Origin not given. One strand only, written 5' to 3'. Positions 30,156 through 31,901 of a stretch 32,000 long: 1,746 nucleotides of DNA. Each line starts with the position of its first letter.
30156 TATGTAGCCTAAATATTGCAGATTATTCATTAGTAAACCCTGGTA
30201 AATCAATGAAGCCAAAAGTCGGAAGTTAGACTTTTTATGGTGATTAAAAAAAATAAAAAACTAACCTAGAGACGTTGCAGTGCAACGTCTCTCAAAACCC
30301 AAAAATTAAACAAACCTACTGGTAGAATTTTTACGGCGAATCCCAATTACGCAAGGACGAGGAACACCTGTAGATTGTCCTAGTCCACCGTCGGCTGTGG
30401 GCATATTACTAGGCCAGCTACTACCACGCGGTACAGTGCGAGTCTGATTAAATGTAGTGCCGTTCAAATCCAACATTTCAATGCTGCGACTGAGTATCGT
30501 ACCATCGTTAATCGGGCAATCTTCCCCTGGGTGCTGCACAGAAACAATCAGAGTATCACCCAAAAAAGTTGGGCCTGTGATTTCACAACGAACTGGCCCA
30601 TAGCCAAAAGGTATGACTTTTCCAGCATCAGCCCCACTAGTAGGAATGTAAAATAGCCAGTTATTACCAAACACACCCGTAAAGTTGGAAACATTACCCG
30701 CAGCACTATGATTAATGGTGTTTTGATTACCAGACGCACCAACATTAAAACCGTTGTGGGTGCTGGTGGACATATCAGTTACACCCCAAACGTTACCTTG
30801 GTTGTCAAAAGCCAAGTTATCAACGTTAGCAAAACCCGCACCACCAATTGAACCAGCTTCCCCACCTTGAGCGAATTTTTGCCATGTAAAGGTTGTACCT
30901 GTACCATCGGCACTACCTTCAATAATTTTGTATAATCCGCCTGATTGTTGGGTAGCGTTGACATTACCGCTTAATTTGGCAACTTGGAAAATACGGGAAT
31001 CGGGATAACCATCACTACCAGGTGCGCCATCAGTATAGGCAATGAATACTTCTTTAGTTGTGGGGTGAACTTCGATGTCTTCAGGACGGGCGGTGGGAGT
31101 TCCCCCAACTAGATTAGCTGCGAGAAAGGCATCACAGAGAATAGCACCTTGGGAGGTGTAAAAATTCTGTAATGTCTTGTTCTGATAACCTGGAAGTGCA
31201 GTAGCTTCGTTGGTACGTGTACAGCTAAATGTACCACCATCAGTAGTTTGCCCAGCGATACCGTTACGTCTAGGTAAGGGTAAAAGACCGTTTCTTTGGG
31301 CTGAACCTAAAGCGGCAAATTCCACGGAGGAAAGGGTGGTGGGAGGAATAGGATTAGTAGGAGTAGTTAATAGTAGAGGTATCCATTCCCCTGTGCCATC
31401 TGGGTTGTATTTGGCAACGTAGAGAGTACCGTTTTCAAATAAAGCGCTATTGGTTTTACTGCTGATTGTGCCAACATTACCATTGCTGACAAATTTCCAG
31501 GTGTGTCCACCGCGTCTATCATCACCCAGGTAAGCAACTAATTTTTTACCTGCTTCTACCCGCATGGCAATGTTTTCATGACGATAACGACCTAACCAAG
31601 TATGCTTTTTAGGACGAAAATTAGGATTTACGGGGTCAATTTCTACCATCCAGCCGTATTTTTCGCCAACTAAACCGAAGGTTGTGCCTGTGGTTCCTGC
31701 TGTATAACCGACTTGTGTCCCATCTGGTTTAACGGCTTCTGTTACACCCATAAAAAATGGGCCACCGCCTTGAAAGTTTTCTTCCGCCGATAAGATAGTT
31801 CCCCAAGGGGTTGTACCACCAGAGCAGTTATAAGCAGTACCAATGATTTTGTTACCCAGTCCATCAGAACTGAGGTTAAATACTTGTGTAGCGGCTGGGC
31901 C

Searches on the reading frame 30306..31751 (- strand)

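Call 10: search_protein_families(library=pfam, proteins=[window:30306-31751:-], max_evalue=0.001)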
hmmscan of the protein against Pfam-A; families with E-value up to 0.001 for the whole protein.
window:30306-31751:- (481 aa): 1 family
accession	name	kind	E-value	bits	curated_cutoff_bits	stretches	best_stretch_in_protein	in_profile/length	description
PF05787.19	PhoX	-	1.3e-90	305.4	24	1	6-409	187-515/515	Alkaline phosphatase PhoX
